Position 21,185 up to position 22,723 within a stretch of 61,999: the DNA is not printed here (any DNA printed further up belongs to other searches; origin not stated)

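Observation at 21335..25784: MCE/PqiC-type lipid-transport operon ending in a tail-anchored, gamma-less FtsK-like motor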

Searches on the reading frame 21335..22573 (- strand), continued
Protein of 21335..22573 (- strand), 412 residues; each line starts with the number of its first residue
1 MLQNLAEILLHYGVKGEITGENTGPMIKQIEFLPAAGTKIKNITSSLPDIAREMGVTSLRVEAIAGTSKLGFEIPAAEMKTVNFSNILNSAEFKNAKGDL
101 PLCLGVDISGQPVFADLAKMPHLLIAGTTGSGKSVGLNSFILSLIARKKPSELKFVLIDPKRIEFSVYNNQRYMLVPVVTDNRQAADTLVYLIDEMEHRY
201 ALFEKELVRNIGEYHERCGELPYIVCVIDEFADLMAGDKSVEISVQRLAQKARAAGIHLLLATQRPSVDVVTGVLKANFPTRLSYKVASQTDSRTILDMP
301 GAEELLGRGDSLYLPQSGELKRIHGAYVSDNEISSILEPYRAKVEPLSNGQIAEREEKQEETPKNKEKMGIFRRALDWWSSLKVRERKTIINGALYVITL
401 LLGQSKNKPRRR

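Call 14: find_encoding_contigs(protein=P0020, flank=8000, max_places=2)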
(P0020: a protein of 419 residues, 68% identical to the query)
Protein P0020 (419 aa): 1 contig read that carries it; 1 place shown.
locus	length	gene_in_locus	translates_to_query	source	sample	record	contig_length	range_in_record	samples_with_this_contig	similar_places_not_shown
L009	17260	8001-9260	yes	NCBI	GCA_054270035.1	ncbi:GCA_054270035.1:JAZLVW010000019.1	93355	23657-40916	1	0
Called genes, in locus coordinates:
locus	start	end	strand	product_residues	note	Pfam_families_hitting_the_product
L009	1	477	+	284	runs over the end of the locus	PF03331:LpxC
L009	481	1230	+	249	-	PF13512:TPR_18, PF13428:TPR_14 (faint), PF13525:YfiO, PF00515:TPR_1 (faint), PF07719:TPR_2 (faint), PF13174:TPR_6 (faint), PF13432:TPR_16 (faint)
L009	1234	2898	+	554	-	PF02463:SMC_N, PF13175:AAA_15, PF13476:AAA_23, PF13304:AAA_21 (faint)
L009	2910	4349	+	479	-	PF00749:tRNA-synt_1c, PF19269:Anticodon_2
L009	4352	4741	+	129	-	PF00293:NUDIX, PF14815:NUDIX_4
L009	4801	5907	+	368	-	PF02405:MlaE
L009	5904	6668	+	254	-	PF00005:ABC_tran, PF13304:AAA_21 (weak)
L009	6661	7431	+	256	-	PF02470:MlaD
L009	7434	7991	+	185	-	PF03886:ABC_trans_aux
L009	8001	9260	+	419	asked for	PF17854:FtsK_alpha, PF01580:FtsK_SpoIIIE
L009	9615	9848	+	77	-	PF01381:HTH_3 (weak)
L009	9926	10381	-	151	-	PF16231:DUF4890 (weak), PF07813:LTXXQ (faint)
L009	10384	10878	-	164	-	PF04542:Sigma70_r2, PF08281:Sigma70_r4_2, PF04545:Sigma70_r4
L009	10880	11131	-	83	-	-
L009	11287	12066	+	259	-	PF03703:bPH_2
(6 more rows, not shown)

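Call 15: find_related_loci(query=window:21335-22573:-, collection=genome_contigs, flank=10000)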
Query window:21335-22573:- (412 aa) in genome_contigs; peptide patterns used: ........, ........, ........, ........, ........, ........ (x = any residue, [..] = any of these).
600 stretches matched a pattern (row limit reached: there are more); 589 encode a relative of the query (tblastn E <= 1e-3); the best 80 are kept; 80 distinct loci.
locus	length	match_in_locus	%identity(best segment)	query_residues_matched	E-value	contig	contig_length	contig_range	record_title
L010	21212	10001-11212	73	2-399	0e+0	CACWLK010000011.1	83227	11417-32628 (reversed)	MAG: uncultured Rhodospirillales bacterium isolate RUG10691 genome assembly, contig: RUG10691_asm_11, whole genome shotg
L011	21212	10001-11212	60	2-409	1e-164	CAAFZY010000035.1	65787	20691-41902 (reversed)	MAG TPA_asm: Alphaproteobacteria bacterium, isolate HGM16767, WGS project CAAFZY010000000 data, contig: SRS475987_54_k11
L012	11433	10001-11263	59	1-411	4e-164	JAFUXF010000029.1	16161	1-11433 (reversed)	MAG: Alphaproteobacteria bacterium isolate RGIG4908 Roe_deer_Rumen-2__c4208, whole genome shotgun sequence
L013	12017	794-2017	57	2-411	7e-155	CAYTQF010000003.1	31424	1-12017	MAG TPA_asm: uncultured Azospirillaceae bacterium isolate SRP199465_co2_47 genome assembly, contig: NODE_3530_length_314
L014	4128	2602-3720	49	9-361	2e-110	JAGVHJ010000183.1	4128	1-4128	MAG: Desulfobacterales bacterium isolate DeMMO2_31 c_000000005292, whole genome shotgun sequence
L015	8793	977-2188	46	1-392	3e-107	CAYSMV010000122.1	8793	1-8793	MAG TPA_asm: uncultured Desulfobacterales bacterium isolate SRP067234_co1_226 genome assembly, contig: k99_255525, whole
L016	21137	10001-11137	47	5-367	2e-105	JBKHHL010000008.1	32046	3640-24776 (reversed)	MAG: Desulfosudaceae bacterium isolate D1M07_14 NODE_448_length_32046_cov_8.911819, whole genome shotgun sequence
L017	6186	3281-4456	46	9-392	9e-105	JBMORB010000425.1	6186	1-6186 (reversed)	MAG: Thermodesulfobacteriota bacterium isolate Betzabe_MAG169 MAG169_425, whole genome shotgun sequence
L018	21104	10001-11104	47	5-369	2e-104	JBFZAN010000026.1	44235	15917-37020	MAG: Candidatus Omnitrophota bacterium isolate PPR_0468 PPR_0468.fa_k121_20839, whole genome shotgun sequence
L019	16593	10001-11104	47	5-369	4e-104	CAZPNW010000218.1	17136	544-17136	MAG TPA_asm: uncultured Planctomycetales bacterium isolate binchicken_co216_53 genome assembly, contig: k141_149438, who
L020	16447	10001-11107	48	5-369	3e-104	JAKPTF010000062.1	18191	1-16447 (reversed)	MAG: Candidatus Omnitrophota bacterium isolate JPNA_metabat.7 k141_1342403, whole genome shotgun sequence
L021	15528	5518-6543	49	5-338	8e-104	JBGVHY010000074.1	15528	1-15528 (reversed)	MAG: Acutalibacteraceae bacterium isolate fecal_MAG_332 fecal_MAG_332_contig_0074, whole genome shotgun sequence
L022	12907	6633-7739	48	5-369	2e-102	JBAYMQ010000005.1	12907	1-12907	MAG: Candidatus Omnitrophota bacterium isolate SO_2016_LW1_43 scaffold05450_LW64-88_2016, whole genome shotgun sequence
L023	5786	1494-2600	48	5-369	2e-102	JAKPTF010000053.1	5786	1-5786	MAG: Candidatus Omnitrophota bacterium isolate JPNA_metabat.7 k141_1659199, whole genome shotgun sequence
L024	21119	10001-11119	47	5-376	5e-102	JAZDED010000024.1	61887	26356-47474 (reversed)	MAG: Candidatus Omnitrophota bacterium isolate MEGAHIT-group-0.121 k141_20715050, whole genome shotgun sequence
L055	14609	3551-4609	47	5-351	2e-99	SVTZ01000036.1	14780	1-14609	MAG: Oscillospiraceae bacterium isolate SIG708 NODE_70260_length_14780_cov_1.405514, whole genome shotgun sequence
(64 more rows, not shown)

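Call 21: search_solved_structures(query=window:21335-22573:-, show_alignments=2, max_evalue=1e-10)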
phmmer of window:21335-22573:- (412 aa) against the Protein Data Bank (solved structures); distinct sequences matched with E-value up to 1e-10: 8.
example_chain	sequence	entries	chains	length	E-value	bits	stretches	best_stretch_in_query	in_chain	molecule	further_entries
2iuu_A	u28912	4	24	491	1.1e-99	337.3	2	4-217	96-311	DNA TRANSLOCASE FTSK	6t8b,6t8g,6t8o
2iut_A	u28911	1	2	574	2e-99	336.4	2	4-217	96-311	DNA TRANSLOCASE FTSK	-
2ius_A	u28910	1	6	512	5.3e-93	315.3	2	9-223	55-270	DNA TRANSLOCASE FTSK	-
4nh0_A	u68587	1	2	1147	3.2e-25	92.2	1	100-330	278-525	Cell divisionFtsK/SpoIIIE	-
6o1w_A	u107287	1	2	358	3.6e-21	78.8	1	103-305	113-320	DNA translocase coupling protein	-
6o1x_A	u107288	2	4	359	3.7e-21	78.8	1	103-305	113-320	DNA translocase coupling protein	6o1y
6o1z_A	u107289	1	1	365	3.7e-21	78.8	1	103-305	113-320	DNA translocase coupling protein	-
9qks_G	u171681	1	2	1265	1e-17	67.5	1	116-306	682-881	ESX secretion system protein YukB,Green fluorescent protein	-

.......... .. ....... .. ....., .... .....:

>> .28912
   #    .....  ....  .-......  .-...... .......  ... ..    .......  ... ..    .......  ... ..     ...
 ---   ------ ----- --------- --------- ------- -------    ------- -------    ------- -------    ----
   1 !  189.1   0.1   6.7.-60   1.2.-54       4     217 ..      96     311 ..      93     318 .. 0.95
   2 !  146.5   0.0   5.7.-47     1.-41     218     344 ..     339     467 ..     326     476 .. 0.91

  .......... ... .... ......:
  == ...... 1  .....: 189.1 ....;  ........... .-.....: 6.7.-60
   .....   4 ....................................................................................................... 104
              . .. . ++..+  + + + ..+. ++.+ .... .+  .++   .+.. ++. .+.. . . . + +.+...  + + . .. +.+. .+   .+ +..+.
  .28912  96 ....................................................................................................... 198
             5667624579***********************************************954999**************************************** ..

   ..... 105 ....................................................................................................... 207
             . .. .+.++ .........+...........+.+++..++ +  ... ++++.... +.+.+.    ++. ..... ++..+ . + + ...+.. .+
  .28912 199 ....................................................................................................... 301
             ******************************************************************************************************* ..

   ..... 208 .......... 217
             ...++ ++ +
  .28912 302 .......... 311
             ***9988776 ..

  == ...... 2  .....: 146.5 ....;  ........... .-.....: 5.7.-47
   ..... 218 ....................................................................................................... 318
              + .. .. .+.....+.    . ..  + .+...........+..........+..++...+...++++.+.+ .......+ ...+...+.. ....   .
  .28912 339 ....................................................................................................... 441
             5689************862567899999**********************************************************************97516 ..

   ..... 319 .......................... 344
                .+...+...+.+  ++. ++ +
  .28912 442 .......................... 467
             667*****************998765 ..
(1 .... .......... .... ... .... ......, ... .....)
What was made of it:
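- E 1e-99 to solved FtsK motors, aligned end to end (call 21).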

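Call 35: predict_structure(alignment_id=A1)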
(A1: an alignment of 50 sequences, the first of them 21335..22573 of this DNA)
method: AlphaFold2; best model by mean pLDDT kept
length: 412 residues; sequences in the alignment: 50
mean_pLDDT: 89.1   pTM: 0.81
mean pLDDT of the five models: 89.1, 86.1, 83.3, 83.1, 81.0
residues with pLDDT >= 90: 296; 70-90: 76; 50-70: 26; < 50: 14
segments of 3 or more residues with pLDDT < 50: 361-366, 407-409
pLDDT, mean of each block of 10 residues (from residue 1): 81 95 94 94 91 89 92 93 96 95 95 95 92 94 98 96 86 96 93 97 97 96 97 89 93 97 80 79 93 90 90 93 95 97 83 51 53 88 91 89 60 44
secondary structure, 60 per line:
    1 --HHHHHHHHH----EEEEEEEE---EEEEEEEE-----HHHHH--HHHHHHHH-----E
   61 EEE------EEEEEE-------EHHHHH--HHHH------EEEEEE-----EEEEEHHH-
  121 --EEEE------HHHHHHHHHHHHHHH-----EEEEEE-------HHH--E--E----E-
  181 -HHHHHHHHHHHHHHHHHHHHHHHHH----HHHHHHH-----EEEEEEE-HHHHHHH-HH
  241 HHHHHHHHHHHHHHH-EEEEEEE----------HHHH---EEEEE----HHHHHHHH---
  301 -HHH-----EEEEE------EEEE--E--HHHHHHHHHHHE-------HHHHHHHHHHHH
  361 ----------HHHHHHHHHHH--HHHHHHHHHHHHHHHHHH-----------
elements in order: H3-11 E16-23 E27-34 H40-44 H47-54 E60-63 E70-75 H84-88 H91-94 E101-106 E112-116 E123-126 H133-147 E153-158 H182-206 H211-217 E223-229 H231-237 H239-255 E257-263 H274-277 E281-285 H290-297 E310-314 E321-324 H330-340 H349-360 H371-381 H384-401
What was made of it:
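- AF2 pLDDT 89 (call 35). Both tail helices are predicted with confidence (call 35). The fold is confident (call 35).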

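Call 46: fold_search(model_id=the predicted structure, library=pdb)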
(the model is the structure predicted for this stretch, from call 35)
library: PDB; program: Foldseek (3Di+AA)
matches with E <= 10: 1539; with E <= 0.001: 172
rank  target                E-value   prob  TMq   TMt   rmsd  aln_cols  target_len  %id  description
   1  2iut_A                5.7e-43  1.00  0.76  0.77   2.7       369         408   46  P. aeruginosa FtsK motor domain, dimeric (released 2006-08-29)
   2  6t8b_C                8.2e-43  1.00  0.72  0.75   3.7       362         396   47  FtsK motor domain with dsDNA, translocating state (released 2019-11-20)
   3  2ius_A                8.7e-43  1.00  0.79  0.83   2.2       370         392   43  E. coli FtsK motor domain (released 2006-08-29)
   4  2ius_D                2.9e-42  1.00  0.79  0.82   2.2       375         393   43  E. coli FtsK motor domain (released 2006-08-29)
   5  6t8g_A                4.9e-42  1.00  0.79  0.82   2.5       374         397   46  Stalled FtsK motor domain bound to dsDNA (released 2019-11-20)
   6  6t8o_A                5.6e-42  1.00  0.79  0.82   2.3       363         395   47  Stalled FtsK motor domain bound to dsDNA end (released 2019-11-20)
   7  6t8b_A                7.5e-42  1.00  0.80  0.83   1.9       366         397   46  FtsK motor domain with dsDNA, translocating state (released 2019-11-20)
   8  6t8b_B                8.5e-42  1.00  0.76  0.79   3.1       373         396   46  FtsK motor domain with dsDNA, translocating state (released 2019-11-20)
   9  6t8o_F                1.3e-41  1.00  0.79  0.82   2.4       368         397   47  Stalled FtsK motor domain bound to dsDNA end (released 2019-11-20)
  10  2ius_E                1.4e-41  1.00  0.76  0.83   2.4       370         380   43  E. coli FtsK motor domain (released 2006-08-29)
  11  2ius_F                3.8e-41  1.00  0.76  0.82   2.4       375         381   42  E. coli FtsK motor domain (released 2006-08-29)
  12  6t8o_D                4.0e-41  1.00  0.80  0.83   2.4       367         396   47  Stalled FtsK motor domain bound to dsDNA end (released 2019-11-20)
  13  6t8b_D                8.3e-41  1.00  0.79  0.83   2.5       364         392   47  FtsK motor domain with dsDNA, translocating state (released 2019-11-20)
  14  6t8g_C                1.6e-40  1.00  0.78  0.81   2.4       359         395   48  Stalled FtsK motor domain bound to dsDNA (released 2019-11-20)
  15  6t8o_C                5.0e-40  1.00  0.79  0.82   2.5       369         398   47  Stalled FtsK motor domain bound to dsDNA end (released 2019-11-20)
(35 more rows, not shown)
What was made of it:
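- Foldseek TM 0.76-0.83 to FtsK, against 0.55 to TcpA and at most 0.57 to EccC (call 46).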

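Call 48: list_cluster_members(proteins=[P0002, P0019, P0020, P0023, P0031, P0045, P0051, P0057, P0092, P0083])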
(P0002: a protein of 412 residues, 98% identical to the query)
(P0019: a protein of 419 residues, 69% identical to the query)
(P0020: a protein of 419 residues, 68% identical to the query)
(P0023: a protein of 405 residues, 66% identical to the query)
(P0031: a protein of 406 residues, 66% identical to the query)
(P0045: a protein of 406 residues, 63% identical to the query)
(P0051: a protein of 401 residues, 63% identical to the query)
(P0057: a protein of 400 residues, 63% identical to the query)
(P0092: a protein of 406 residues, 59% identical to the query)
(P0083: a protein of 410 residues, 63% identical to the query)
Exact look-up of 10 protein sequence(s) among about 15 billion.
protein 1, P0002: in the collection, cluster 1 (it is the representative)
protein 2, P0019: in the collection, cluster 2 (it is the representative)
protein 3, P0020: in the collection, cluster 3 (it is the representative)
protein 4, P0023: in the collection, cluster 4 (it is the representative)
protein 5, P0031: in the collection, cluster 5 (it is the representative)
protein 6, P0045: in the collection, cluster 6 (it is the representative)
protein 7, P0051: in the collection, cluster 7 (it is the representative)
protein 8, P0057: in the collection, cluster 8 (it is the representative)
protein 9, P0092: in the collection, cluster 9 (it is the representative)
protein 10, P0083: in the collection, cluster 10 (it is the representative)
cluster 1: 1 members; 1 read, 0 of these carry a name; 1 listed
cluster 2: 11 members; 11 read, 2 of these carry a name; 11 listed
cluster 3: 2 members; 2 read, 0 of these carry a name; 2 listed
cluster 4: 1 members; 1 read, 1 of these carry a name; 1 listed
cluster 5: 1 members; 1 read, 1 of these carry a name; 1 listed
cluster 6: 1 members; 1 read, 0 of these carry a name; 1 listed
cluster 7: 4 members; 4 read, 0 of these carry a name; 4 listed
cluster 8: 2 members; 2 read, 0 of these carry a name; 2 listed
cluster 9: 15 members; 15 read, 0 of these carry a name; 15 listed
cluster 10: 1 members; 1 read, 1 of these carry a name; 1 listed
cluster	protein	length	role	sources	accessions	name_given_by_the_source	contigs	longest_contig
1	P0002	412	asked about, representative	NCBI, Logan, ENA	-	-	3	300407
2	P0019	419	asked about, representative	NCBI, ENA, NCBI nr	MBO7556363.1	MAG: hypothetical protein J6T72_03080 [Alphaproteobacteria bacterium] | hypothetical protein [Alphaproteobacteria bacterium]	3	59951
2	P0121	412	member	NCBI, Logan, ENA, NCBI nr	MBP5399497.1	MAG: hypothetical protein J6Y53_03675 [Alphaproteobacteria bacterium] | hypothetical protein [Alphaproteobacteria bacterium]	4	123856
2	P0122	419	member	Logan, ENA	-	-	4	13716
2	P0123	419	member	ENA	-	-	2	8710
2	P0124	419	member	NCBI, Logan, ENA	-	-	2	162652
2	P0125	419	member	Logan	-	-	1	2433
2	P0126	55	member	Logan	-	-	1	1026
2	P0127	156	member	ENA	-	-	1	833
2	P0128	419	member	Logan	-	-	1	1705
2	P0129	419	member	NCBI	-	-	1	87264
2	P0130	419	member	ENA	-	-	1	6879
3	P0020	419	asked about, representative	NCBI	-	-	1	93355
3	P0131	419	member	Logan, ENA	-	-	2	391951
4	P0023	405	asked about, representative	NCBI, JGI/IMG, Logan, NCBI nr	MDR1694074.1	MAG: hypothetical protein LBR70_02630 [Lactobacillaceae bacterium] | S-DNA-T family DNA segregation ATPase FtsK/SpoIIIE | hypothetical protein [Lactobacillaceae bacterium]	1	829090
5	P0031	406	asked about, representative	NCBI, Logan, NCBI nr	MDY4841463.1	MAG: DNA translocase FtsK [Alphaproteobacteria bacterium] | DNA translocase FtsK [Alphaproteobacteria bacterium]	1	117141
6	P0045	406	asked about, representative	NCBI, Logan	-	-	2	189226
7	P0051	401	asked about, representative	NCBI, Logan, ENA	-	-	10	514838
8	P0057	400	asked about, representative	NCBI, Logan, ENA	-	-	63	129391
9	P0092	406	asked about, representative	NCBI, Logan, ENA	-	-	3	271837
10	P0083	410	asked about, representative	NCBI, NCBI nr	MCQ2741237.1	MAG: hypothetical protein MJ210_03880 [Alphaproteobacteria bacterium] | hypothetical protein [Alphaproteobacteria bacterium]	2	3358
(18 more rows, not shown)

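Call 49: search_protein_representatives(protein=window:21335-22573:-)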
Query: 412 residues. Proteins with E-value up to 0.001 (for the whole library): 42076; up to 1e-10: 30326; up to 1e-30: 13710. The best 150 are listed.
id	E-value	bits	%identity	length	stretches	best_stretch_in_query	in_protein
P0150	2.2e-146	504.2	40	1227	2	14-371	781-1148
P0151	4.2e-145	500.0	42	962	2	12-363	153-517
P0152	5.8e-141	486.4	57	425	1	2-398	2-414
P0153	4.6e-140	483.4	40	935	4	6-218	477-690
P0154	1.5e-138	478.4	41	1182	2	20-363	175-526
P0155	1.9e-135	468.2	41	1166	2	6-338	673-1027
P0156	9.3e-118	410.0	62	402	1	5-315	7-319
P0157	1.3e-116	406.2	42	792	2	7-338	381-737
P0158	4.3e-116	404.5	39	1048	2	14-347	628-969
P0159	6.5e-108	377.6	41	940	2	14-338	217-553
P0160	3.2e-105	368.7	35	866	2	5-339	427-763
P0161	8.7e-105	367.3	35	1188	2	5-336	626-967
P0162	2.3e-102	359.3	36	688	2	10-340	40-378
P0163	1.0e-100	353.9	50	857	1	6-347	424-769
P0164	3.0e-100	352.4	52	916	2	2-219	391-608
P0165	3.1e-100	352.3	51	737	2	4-220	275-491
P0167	1.2e-99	350.4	49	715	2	3-227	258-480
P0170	3.3e-99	348.9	51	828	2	4-219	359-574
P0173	8.1e-99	347.7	51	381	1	3-346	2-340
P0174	8.6e-99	347.6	52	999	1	5-347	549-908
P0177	1.6e-98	346.7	50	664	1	3-350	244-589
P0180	4.3e-98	345.3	52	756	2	5-220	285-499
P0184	5.7e-98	344.9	52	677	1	4-340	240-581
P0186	6.6e-98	344.7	52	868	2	5-218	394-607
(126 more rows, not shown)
